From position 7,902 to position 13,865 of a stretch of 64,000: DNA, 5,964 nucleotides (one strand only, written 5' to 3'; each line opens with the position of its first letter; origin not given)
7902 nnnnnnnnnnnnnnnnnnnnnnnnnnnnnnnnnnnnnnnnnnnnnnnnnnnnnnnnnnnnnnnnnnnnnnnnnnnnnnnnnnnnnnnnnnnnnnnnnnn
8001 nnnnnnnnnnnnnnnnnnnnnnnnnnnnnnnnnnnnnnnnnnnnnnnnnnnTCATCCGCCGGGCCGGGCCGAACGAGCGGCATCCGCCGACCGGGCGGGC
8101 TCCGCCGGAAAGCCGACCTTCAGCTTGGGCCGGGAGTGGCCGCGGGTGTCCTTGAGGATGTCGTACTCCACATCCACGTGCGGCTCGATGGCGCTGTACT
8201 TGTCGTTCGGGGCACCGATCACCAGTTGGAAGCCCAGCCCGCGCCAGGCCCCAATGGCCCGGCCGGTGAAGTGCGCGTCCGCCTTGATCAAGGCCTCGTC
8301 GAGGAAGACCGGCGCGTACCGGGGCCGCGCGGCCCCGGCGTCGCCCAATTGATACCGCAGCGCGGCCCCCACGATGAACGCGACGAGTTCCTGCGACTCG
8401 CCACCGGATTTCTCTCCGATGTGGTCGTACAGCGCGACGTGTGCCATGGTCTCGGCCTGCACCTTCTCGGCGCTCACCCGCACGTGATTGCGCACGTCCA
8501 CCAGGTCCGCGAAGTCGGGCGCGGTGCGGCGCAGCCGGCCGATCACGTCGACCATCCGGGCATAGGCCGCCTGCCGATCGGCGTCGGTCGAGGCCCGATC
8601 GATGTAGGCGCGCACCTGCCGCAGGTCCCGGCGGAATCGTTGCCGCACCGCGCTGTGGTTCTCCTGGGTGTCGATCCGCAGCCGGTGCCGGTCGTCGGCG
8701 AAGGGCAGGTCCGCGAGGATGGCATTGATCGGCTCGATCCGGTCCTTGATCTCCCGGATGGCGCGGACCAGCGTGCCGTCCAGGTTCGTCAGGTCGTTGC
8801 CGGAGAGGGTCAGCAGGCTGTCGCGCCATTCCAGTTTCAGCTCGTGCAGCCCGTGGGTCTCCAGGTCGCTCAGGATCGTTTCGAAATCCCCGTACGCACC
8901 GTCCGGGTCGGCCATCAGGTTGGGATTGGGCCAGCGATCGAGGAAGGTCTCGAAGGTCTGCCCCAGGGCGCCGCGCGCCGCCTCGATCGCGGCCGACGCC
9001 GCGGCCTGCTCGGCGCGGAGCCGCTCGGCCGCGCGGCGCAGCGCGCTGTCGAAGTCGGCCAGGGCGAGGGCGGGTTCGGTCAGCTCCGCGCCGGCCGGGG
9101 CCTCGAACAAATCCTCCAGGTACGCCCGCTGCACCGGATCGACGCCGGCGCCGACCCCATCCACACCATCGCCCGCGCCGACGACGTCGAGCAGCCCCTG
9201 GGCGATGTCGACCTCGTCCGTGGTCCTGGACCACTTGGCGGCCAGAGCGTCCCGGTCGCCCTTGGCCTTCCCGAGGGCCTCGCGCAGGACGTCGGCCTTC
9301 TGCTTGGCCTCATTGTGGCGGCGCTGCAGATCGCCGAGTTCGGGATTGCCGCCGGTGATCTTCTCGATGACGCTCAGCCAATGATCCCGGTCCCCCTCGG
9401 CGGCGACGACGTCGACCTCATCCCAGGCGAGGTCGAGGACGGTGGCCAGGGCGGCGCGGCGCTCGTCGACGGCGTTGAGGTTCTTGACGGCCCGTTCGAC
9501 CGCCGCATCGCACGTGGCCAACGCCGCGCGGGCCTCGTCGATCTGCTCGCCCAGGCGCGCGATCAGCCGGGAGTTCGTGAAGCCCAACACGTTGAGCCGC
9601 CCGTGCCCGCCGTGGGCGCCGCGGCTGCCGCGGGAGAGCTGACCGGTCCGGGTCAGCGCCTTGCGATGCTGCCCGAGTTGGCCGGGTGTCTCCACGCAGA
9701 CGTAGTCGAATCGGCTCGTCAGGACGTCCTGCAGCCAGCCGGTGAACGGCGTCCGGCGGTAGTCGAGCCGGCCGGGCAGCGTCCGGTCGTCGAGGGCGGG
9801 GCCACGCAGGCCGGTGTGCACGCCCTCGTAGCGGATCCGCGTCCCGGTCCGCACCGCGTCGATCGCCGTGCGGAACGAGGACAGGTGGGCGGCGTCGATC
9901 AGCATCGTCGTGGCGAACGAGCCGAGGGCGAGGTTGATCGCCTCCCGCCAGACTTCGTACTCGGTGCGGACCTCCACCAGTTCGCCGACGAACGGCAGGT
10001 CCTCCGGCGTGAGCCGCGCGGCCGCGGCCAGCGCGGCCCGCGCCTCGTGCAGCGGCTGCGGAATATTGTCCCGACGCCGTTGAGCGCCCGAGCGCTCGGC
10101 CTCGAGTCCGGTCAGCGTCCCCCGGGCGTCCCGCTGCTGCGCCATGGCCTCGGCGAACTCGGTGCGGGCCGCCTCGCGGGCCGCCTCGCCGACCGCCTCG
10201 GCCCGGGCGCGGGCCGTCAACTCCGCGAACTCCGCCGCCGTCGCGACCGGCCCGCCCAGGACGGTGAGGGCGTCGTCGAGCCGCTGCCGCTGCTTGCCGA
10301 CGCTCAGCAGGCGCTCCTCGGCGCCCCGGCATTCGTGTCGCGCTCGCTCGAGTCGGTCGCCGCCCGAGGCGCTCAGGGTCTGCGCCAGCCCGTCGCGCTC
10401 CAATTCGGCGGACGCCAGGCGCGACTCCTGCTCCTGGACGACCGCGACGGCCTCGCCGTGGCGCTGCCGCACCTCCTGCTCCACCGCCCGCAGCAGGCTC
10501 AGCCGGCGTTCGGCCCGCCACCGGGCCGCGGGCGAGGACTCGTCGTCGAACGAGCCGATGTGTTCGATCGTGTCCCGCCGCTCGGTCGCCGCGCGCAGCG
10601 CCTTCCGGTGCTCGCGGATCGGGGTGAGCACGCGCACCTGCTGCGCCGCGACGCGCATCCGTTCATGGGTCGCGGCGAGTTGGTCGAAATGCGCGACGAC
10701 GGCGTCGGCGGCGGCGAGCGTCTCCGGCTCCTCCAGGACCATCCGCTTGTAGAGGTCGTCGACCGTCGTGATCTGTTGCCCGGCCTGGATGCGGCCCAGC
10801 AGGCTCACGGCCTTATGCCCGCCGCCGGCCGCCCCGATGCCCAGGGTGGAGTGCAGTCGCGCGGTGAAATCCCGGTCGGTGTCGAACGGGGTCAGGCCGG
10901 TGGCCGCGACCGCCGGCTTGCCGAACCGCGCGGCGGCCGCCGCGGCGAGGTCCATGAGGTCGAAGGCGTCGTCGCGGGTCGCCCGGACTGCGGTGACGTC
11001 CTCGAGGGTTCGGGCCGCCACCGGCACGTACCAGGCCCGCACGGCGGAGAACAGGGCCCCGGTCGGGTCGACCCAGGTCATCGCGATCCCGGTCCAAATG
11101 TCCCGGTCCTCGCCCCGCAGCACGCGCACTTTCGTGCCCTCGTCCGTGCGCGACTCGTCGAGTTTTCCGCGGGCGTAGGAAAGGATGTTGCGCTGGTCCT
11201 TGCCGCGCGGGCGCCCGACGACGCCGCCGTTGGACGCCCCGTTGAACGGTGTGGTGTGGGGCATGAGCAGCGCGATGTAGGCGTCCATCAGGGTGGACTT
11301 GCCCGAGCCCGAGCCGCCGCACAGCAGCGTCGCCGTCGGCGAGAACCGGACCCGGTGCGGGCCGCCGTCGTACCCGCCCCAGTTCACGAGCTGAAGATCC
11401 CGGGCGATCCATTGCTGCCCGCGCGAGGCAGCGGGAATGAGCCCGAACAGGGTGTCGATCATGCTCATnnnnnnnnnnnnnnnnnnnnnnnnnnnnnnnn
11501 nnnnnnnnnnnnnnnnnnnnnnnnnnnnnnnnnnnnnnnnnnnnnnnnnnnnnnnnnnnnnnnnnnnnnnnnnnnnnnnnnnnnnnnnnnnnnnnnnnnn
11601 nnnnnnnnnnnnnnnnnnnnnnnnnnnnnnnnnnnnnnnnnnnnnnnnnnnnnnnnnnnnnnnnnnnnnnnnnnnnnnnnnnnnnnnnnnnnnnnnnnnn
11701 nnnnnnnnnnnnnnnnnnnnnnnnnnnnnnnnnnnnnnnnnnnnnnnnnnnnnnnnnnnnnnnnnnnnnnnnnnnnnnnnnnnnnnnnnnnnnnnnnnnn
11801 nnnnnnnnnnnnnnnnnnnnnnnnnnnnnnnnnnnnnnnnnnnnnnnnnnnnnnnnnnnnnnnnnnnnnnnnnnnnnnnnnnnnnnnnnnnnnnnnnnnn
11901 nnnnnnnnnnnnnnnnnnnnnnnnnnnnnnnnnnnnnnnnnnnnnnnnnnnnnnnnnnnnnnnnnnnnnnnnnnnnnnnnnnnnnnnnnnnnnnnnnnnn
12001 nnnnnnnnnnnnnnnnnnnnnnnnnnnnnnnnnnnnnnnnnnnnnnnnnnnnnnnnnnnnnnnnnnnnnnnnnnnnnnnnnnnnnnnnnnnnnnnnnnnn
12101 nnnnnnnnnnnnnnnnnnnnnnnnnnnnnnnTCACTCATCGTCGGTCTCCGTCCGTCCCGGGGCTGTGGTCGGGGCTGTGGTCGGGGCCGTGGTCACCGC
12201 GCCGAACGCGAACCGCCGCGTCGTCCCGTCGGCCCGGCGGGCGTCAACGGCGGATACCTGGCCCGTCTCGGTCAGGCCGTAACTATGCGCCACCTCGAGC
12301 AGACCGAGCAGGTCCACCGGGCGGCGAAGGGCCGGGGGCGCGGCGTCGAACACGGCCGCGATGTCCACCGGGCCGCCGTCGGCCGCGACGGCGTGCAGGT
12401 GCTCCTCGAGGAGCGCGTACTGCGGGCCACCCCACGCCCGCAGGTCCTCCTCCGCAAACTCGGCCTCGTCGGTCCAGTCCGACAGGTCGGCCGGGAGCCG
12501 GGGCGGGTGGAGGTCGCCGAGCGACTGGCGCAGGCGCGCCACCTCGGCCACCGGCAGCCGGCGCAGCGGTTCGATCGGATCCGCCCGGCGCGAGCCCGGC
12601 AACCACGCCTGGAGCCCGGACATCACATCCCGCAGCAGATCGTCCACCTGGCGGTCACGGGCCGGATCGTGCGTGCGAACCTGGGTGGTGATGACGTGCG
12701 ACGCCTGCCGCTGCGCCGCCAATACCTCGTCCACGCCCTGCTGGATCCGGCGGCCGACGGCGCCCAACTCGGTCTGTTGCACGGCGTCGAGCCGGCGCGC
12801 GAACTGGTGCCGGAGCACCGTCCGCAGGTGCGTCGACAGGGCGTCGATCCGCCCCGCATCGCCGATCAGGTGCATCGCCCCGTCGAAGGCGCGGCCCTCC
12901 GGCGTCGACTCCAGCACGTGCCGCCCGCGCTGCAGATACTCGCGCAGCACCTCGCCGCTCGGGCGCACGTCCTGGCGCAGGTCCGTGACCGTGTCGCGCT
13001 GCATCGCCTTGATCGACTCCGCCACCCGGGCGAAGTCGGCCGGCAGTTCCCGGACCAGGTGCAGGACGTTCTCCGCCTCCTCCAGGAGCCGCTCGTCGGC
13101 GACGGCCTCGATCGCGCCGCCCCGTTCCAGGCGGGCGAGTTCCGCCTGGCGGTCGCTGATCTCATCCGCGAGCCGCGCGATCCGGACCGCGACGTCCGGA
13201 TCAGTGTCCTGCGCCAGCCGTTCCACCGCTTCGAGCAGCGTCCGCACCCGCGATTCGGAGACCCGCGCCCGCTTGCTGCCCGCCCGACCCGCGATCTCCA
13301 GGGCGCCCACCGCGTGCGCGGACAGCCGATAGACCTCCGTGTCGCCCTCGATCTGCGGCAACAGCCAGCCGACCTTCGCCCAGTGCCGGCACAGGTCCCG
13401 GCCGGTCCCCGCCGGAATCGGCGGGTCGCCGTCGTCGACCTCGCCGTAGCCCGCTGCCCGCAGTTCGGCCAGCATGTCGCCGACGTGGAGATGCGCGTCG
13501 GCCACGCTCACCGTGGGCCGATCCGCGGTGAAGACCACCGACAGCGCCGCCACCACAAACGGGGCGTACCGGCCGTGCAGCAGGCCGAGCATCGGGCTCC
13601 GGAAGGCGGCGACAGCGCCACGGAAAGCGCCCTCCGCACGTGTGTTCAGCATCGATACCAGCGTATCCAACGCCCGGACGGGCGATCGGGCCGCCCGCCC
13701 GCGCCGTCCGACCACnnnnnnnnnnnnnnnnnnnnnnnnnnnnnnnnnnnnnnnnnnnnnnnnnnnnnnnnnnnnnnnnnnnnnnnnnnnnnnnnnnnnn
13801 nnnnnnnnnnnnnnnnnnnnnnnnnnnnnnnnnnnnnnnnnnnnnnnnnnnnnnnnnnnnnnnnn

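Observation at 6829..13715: Complete Wadjet/JetABCD-type SMC anti-plasmid system embedded in the priA-fmt housekeeping operon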

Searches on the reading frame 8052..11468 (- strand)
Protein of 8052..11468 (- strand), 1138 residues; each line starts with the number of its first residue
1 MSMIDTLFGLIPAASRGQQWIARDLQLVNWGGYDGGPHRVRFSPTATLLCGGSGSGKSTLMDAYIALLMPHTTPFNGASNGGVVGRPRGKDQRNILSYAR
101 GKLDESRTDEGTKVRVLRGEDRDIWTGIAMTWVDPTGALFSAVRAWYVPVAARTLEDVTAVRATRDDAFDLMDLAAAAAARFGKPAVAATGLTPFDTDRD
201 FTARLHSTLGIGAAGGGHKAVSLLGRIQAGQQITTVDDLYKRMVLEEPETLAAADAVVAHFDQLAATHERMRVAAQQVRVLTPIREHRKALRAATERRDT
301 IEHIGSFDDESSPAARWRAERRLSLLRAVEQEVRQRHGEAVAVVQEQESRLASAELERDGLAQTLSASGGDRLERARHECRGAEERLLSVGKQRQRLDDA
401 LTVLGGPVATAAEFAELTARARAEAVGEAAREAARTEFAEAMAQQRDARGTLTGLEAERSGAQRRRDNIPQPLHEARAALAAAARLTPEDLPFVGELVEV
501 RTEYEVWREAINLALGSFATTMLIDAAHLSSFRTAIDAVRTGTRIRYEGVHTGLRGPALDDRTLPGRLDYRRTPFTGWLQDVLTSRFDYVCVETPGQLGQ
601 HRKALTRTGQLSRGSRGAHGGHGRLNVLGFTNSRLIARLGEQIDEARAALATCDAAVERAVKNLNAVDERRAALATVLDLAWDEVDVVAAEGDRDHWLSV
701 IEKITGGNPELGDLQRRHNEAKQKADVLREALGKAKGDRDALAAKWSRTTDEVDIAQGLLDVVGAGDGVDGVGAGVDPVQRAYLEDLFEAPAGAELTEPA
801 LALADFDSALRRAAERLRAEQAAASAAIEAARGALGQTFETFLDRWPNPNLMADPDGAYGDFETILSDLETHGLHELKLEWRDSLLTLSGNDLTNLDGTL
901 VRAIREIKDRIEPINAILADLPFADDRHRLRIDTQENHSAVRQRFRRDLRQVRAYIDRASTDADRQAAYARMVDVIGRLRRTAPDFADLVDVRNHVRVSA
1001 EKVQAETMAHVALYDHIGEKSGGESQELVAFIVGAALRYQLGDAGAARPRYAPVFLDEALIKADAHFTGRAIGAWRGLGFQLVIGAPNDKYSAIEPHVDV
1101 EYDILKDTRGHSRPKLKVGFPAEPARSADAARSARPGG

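Call 5: search_protein_families(library=pfam, proteins=[window:8052-11468:-])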
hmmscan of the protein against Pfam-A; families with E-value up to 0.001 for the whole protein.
window:8052-11468:- (1138 aa): 4 families
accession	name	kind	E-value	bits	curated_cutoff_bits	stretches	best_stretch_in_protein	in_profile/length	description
PF13558.12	SbcC_Walker_B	-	6.1e-21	74.9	27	1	988-1076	2-89/90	SbcC/RAD50-like, Walker B motif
PF13555.12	AAA_29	-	5.6e-20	71.3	27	1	24-81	3-60/61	P-loop containing region of AAA domain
PF13476.12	AAA_23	-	1.8e-05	25.9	27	1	25-81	2-56/201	AAA domain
PF04310.18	MukB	-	0.00013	22.3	23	1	23-75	7-57/226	MukB N-terminal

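Call 6: search_protein_families(library=padloc, proteins=[window:8052-11468:-])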
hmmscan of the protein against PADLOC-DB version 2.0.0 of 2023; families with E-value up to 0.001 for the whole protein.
window:8052-11468:- (1138 aa): 18 families
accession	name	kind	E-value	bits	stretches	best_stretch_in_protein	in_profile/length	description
PDLC00517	JetC1|JetC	-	0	1587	1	1-1123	1-1117/1119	DUF3584 domain; MukB-like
PDLC00518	JetC1|JetC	-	1.9e-210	699.5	1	16-1113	12-1093/1112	DUF3584 domain; MukB-like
PDLC00509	JetC1|JetC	-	3.5e-129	430.8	1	18-1107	11-1124/1158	DUF3584 domain; MukB-like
PDLC00512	JetC1|JetC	-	2e-117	391.7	1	24-1100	22-1091/1123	DUF3584 domain; MukB-like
PDLC00511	JetC1|JetC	-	3e-110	367.8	1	17-1089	13-1057/1108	DUF3584 domain; MukB-like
PDLC00514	JetC1|JetC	-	1.3e-84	282.9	1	18-1100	6-1075/1117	DUF3584 domain; MukB-like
PDLC00505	JetC1|JetC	-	1.8e-21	74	2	991-1100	972-1087/1118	DUF3584 domain; MukB-like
PDLC00519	JetC1|JetC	-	1.2e-20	71.4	2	900-1107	870-1076/1097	DUF3584 domain; MukB-like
PDLC00513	JetC1|JetC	-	1.1e-13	48.2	1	590-1108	587-1095/1140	DUF3584 domain; MukB-like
PDLC00503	JetC1|JetC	-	4.8e-11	39.5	1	899-1106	892-1104/1146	DUF3584 domain; MukB-like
PDLC00516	JetC1|JetC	-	4.7e-08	29.6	1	23-108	5-78/1098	DUF3584 domain; MukB-like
PDLC00507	JetC1|JetC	-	2.7e-06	24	1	27-105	8-86/1215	DUF3584 domain; MukB-like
PDLC04135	mad3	-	3e-06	25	1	37-90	15-74/374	mads_3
PDLC00508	JetC1|JetC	-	0.00011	18.5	0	950-1107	940-1089/1106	DUF3584 domain; MukB-like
PDLC03868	LmuB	-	0.0002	17.8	1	637-858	538-750/1035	-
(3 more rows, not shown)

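Call 7: search_protein_families(library=ncbifam, proteins=[window:8052-11468:-])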
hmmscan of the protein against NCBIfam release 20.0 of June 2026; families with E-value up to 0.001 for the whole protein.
window:8052-11468:- (1138 aa): 0 families

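Call 9: find_related_loci(query=window:8052-11468:-, collection=genome_contigs, flank=10000)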
Query window:8052-11468:- (1138 aa) in genome_contigs; peptide patterns used: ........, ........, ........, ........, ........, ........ (x = any residue, [..] = any of these).
179 stretches matched a pattern; 60 encode a relative of the query (tblastn E <= 1e-3); 60 distinct loci.
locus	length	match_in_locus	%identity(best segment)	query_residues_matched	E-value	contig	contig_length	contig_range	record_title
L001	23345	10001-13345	61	1-1122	0e+0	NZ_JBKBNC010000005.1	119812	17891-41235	MAG: Microbacterium sp. isolate 21I_057.bin.18 NODE_45_length_119812_cov_4.927430, whole genome shotgun sequence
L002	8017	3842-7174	62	1-1119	0e+0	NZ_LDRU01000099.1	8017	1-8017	Microbacterium testaceum strain NS283 contig_99, whole genome shotgun sequence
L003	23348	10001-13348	62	1-1122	0e+0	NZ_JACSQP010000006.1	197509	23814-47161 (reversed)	Microbacterium pullorum strain Sa4CUA7 NODE_6_length_197509_cov_22.974138, whole genome shotgun sequence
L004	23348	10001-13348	62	1-1123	0e+0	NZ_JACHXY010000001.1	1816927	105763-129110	Microbacterium proteolyticum strain CECT 8356 Ga0372417_01, whole genome shotgun sequence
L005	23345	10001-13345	61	1-1123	0e+0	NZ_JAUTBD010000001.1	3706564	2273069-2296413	Microbacterium sp. SORGH_AS_1204 Ga0558207_01, whole genome shotgun sequence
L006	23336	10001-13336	61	1-1120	0e+0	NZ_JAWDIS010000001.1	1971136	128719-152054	Microbacterium galbum strain KSW4-17 contig1, whole genome shotgun sequence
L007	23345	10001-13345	61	1-1123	0e+0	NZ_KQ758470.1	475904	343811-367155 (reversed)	Microbacterium enclense strain NIO-1002 Scaffold4, whole genome shotgun sequence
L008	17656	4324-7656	61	1-1119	0e+0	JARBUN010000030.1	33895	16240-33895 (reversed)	MAG: Microbacterium sp. isolate L_E1_T20_C_bin.70 scaffold_2971, whole genome shotgun sequence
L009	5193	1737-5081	61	1-1122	0e+0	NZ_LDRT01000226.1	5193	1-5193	Microbacterium testaceum strain NS220 contig_226, whole genome shotgun sequence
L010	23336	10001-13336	62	1-1119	0e+0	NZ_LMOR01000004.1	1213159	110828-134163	Microbacterium sp. Leaf151 contig_4, whole genome shotgun sequence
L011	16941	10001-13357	62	1-1125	0e+0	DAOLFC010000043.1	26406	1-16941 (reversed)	MAG TPA_asm: Arachnia sp. isolate AMR_MDS_0196 NODE_305_length_26406_cov_38.386778, whole genome shotgun sequence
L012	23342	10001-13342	61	1-1120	0e+0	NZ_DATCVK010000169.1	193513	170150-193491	MAG: Microbacterium sp. isolate SMAG_U7383 k141_139072, whole genome shotgun sequence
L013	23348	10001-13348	60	1-1122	0e+0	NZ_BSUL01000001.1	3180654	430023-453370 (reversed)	Arenivirga flava strain NBRC 112289 sequence1, whole genome shotgun sequence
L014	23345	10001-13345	61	1-1122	0e+0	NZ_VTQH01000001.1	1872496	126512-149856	Microbacterium testaceum StLB037 strain DE0422 NODE_1_length_1872496_cov_37.266432, whole genome shotgun sequence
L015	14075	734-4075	61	1-1121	0e+0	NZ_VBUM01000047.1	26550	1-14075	Microbacterium sp. 5K110 NODE_47_length_26550_cov_16.1782, whole genome shotgun sequence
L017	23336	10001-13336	62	1-1119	0e+0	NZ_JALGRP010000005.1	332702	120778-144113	Microbacterium sp. VKM Ac-2923 n5, whole genome shotgun sequence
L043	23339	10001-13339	62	1-1119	0e+0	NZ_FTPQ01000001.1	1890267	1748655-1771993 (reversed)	Microbacterium sp. RU1D, whole genome shotgun sequence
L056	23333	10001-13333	61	1-1119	0e+0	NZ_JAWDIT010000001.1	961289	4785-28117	Microbacterium phycohabitans strain KSW2-29 contig1, whole genome shotgun sequence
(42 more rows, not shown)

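Call 34: search_solved_structures(query=window:8052-11468:-, max_evalue=0.00001)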
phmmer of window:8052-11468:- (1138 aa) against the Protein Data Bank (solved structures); distinct sequences matched with E-value up to 0.00001: 4.
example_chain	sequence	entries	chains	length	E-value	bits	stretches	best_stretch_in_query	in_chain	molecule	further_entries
8dk2_C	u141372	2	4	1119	1.6e-49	172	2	19-732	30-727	JetC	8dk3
8as8_A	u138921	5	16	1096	1.4e-40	142.4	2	18-722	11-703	JetC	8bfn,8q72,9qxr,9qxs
9qxt_A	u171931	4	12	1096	1.5e-39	139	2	18-722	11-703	JetC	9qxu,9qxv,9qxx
8dk1_C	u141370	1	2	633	7.3e-29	103.6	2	19-311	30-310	JetC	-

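Call 38: search_protein_families(library=pfam, proteins=[L004:13573-15270:-, L004:16176-17825:+], max_evalue=0.00001)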
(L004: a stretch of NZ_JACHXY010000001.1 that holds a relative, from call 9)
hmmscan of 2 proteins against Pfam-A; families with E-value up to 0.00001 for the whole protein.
L004:13573-15270:- (565 aa): 1 family
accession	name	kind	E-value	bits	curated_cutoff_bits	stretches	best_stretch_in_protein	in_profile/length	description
PF02720.22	DUF222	-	1.2e-19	71.2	24.4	1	279-483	111-302/306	Domain of unknown function (DUF222)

L004:16176-17825:+ (549 aa): 2 families
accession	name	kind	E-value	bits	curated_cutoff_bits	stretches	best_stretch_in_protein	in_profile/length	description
PF00155.27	Aminotran_1_2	-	1.8e-24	87.1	19.7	1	221-519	40-346/361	Aminotransferase class I and II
PF00392.27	GntR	-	1.8e-14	53.5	27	1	102-163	3-64/64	Bacterial regulatory proteins, gntR family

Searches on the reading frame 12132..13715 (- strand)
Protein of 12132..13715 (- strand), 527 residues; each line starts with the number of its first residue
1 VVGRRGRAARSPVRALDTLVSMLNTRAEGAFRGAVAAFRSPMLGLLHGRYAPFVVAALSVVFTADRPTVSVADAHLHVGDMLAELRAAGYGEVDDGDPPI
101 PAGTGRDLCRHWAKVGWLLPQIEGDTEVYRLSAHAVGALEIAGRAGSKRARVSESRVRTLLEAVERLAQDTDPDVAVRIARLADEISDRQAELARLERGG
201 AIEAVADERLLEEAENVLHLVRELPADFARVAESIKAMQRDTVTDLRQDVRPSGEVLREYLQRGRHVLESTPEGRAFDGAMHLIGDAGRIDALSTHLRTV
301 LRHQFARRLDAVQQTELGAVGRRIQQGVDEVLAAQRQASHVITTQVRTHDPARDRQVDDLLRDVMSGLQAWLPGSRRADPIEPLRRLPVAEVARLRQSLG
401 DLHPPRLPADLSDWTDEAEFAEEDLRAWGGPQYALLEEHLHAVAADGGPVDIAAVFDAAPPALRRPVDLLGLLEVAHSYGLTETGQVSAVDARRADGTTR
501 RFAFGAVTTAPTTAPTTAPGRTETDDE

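Call 5: search_protein_families(library=pfam, proteins=[window:12132-13715:-])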
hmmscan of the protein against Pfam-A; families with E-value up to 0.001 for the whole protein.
window:12132-13715:- (527 aa): 1 family
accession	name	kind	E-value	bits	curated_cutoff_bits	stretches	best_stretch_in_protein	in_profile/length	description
PF11855.13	DUF3375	-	1e-116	391.1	28.6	1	37-506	3-471/474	Protein of unknown function (DUF3375)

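Call 6: search_protein_families(library=padloc, proteins=[window:12132-13715:-])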
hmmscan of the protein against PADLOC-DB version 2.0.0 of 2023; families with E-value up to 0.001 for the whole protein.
window:12132-13715:- (527 aa): 9 families
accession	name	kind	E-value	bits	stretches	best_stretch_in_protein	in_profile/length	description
PDLC00464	JetA1|JetA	-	2.4e-203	674.5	1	25-512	2-483/492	DUF3375 domain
PDLC00460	JetA1|JetA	-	3.5e-52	175.7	1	39-366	16-334/487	DUF3375 domain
PDLC00447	JetA1|JetA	-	7.9e-39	131.8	1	49-508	27-478/484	DUF3375 domain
PDLC00452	JetA1|JetA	-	7.4e-30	101.9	1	38-462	17-440/499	DUF3375 domain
PDLC00461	JetA1|JetA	-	5.2e-25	86.1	1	44-363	21-325/486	DUF3375 domain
PDLC00463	JetA1|JetA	-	2.2e-21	74.3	1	81-316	89-324/557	DUF3375 domain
PDLC00457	JetA1|JetA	-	2.7e-21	74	1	39-366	12-333/480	DUF3375 domain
PDLC00446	JetA1|JetA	-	8.3e-18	62.3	1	128-507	110-491/505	DUF3375 domain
PDLC00444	JetA1|JetA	-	9.8e-11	39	1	39-287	13-264/489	DUF3375 domain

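Call 7: search_protein_families(library=ncbifam, proteins=[window:12132-13715:-])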
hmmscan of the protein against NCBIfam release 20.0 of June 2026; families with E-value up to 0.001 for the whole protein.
window:12132-13715:- (527 aa): 0 families
